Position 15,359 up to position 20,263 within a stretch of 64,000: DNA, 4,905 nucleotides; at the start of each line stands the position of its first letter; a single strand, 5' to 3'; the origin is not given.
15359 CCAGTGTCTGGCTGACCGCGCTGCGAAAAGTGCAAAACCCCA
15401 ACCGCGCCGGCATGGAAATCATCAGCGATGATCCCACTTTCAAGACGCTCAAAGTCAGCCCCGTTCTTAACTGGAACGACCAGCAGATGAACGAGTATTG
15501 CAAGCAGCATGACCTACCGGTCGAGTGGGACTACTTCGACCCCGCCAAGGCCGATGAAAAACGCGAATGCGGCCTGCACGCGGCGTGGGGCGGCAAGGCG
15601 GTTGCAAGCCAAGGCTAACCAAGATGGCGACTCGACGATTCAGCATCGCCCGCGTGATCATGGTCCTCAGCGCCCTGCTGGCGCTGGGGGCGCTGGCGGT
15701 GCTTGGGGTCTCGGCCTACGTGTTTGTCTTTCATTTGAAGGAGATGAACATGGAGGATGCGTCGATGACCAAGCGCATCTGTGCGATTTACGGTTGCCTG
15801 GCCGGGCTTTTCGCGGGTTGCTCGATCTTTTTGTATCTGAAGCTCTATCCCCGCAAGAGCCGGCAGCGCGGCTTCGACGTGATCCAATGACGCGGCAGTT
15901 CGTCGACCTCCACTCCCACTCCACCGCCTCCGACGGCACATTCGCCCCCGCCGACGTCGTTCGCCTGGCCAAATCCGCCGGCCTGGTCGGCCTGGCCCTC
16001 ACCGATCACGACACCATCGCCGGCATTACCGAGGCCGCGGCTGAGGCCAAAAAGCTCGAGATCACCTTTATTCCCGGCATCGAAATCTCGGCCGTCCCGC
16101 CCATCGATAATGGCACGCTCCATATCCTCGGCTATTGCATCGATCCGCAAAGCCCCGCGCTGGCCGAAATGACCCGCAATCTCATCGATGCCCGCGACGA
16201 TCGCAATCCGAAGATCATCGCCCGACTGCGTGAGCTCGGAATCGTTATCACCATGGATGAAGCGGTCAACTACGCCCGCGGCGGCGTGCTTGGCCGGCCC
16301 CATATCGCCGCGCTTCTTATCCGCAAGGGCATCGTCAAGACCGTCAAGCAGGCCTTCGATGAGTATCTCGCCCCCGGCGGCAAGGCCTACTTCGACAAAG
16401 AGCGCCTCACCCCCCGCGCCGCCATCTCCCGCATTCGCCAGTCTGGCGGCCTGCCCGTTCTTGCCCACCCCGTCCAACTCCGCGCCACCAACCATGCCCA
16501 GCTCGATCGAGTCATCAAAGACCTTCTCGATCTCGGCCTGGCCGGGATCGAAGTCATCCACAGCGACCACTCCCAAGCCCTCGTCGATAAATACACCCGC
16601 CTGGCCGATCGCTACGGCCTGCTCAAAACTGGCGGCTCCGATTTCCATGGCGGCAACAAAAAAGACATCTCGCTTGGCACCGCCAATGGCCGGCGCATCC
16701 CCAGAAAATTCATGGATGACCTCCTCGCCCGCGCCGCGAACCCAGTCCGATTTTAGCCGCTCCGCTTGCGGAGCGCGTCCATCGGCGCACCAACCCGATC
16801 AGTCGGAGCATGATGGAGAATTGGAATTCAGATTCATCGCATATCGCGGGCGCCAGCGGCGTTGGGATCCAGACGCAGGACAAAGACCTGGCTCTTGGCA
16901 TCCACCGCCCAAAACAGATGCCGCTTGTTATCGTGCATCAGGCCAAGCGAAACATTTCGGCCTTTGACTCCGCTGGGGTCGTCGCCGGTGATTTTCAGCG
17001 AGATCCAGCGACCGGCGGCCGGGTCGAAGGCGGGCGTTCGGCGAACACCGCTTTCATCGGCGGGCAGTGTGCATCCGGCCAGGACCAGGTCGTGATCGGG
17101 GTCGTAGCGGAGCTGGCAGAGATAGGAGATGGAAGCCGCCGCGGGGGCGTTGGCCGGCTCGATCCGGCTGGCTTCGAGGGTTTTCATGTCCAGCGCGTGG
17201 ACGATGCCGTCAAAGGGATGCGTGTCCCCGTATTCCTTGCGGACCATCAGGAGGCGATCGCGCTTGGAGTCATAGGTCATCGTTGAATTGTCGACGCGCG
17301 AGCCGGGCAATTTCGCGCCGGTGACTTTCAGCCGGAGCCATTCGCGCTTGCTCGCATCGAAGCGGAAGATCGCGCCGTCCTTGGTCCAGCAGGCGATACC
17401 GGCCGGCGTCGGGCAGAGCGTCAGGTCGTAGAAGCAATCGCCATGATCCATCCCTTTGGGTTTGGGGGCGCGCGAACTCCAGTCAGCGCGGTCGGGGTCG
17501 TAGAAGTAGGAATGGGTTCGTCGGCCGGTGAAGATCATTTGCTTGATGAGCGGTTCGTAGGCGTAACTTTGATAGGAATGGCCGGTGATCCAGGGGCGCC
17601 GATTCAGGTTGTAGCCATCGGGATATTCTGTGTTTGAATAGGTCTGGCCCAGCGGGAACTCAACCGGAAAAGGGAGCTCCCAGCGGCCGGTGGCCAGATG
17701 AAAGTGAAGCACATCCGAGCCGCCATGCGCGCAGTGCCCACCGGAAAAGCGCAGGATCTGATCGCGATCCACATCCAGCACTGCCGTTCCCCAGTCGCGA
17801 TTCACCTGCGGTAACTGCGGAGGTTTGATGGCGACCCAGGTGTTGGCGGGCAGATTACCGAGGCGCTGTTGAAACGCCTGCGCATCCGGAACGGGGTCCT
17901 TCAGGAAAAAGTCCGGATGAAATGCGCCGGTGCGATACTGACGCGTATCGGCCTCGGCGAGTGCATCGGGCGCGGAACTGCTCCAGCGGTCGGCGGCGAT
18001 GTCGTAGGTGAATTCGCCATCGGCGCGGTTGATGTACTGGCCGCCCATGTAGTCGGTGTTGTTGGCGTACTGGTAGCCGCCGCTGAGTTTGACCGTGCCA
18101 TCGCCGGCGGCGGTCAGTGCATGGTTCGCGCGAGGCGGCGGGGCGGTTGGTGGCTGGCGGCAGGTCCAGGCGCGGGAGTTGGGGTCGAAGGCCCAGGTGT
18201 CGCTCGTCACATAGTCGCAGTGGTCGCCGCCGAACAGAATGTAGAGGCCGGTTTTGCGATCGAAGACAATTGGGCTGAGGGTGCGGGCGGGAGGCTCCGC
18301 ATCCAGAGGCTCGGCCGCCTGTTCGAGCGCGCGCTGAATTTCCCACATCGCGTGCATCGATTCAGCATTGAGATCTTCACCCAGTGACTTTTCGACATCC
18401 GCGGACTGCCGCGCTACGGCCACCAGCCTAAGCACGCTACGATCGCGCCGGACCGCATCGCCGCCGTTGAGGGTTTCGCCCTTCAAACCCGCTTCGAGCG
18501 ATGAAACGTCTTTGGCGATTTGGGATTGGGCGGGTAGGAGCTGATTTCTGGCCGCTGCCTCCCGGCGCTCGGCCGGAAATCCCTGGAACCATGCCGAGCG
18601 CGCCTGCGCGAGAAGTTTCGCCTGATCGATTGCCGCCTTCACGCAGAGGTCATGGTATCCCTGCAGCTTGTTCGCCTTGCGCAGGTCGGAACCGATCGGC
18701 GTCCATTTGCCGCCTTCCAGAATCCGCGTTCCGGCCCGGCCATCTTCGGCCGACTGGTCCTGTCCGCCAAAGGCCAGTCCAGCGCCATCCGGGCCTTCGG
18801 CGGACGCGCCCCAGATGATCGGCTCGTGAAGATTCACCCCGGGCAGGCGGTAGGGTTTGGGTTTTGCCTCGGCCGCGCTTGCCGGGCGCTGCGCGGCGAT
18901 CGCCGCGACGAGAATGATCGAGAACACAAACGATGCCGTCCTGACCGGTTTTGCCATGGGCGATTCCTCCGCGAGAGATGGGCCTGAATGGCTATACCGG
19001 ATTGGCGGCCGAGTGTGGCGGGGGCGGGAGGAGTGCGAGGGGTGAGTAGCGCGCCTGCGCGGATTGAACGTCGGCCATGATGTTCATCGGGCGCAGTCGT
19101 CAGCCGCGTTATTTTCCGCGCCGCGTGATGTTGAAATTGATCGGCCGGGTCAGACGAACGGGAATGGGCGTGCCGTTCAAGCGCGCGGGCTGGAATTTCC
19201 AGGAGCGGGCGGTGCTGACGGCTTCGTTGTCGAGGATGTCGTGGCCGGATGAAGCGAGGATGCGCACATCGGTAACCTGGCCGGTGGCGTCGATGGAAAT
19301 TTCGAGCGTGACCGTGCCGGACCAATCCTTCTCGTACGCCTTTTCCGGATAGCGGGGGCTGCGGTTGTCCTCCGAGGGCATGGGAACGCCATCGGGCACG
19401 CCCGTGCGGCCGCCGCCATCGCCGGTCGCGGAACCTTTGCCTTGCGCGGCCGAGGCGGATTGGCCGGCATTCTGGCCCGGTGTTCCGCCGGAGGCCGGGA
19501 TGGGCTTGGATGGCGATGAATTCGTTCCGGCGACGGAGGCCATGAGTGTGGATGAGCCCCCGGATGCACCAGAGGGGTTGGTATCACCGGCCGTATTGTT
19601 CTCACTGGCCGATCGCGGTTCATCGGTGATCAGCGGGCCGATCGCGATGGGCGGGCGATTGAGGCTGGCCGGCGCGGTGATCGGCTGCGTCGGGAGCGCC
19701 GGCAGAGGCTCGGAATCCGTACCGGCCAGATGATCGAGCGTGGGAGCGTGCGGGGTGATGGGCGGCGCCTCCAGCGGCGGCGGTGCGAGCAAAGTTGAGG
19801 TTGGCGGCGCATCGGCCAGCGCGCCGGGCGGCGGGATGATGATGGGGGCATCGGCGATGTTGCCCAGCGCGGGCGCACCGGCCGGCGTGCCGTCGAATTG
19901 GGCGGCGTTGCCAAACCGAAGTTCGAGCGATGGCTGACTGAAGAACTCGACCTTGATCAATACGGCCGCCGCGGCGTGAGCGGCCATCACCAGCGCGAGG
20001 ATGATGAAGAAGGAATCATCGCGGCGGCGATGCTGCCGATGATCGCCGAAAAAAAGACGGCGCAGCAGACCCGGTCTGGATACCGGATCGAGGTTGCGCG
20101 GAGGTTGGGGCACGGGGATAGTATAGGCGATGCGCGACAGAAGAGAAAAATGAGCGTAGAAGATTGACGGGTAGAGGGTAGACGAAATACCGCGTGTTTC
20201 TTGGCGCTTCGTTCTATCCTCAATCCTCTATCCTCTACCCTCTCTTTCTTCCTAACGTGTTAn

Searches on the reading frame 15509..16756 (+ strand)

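Call 88: search_protein_families(library=pfam, proteins=[window:15509-16756:+], max_evalue=0.00001)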
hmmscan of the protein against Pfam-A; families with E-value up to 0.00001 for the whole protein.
window:15509-16756:+ (415 aa): 1 family
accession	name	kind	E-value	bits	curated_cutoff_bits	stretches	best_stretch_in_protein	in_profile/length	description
PF02811.25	PHP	-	5.5e-11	43.5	26.4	1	133-200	1-70/164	PHP domain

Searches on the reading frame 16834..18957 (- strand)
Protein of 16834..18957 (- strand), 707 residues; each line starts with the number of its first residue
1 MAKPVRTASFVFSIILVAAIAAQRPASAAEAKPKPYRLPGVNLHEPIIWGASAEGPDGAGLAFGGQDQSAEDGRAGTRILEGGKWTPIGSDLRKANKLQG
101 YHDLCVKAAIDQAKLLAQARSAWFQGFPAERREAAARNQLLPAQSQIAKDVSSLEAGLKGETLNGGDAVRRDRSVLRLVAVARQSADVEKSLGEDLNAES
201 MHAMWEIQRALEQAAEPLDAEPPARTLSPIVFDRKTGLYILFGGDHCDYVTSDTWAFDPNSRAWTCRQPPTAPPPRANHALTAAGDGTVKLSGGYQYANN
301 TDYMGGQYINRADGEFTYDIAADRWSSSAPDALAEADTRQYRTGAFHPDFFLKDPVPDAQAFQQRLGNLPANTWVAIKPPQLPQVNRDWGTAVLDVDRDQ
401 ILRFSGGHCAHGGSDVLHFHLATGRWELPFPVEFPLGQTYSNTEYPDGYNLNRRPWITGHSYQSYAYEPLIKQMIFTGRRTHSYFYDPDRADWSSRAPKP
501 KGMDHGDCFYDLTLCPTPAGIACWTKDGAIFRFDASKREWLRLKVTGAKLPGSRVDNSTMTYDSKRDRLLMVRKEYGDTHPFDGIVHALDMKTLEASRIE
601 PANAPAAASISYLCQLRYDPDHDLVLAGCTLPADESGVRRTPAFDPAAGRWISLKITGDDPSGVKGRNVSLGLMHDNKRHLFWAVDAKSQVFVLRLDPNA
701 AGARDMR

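Call 88: search_protein_families(library=pfam, proteins=[window:16834-18957:-], max_evalue=0.00001)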
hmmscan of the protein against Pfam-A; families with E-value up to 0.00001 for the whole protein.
window:16834-18957:- (707 aa): 4 families
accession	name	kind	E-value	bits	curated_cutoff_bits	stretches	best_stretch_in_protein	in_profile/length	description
PF24681.1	Kelch_KLHDC2_KLHL20_DRC7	-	9.7e-17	61.4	50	1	220-326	46-142/221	KLHDC2/KLHL20/DRC7 Kelch-repeats domain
PF24981.1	Beta-prop_ATRN-LZTR1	-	5.8e-09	36.1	50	1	221-334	144-257/289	Attractin/LZTR1 beta-propeller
PF13415.12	Kelch_3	-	2e-07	31.5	22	0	241-283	6-47/48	Galactose oxidase, central domain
PF13418.12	Kelch_4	-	7.9e-06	26.2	21.6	0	240-271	16-46/49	Galactose oxidase, central domain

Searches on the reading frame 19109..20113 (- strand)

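Call 41: search_protein_families(library=pfam, proteins=[window:19109-20113:-])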
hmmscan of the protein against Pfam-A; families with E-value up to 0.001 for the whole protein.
window:19109-20113:- (334 aa): 1 family
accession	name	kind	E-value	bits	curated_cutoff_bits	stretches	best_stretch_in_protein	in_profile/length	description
PF03544.19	TonB_C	-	5e-24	85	24.6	1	252-329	2-79/79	Gram-negative bacterial TonB protein C-terminal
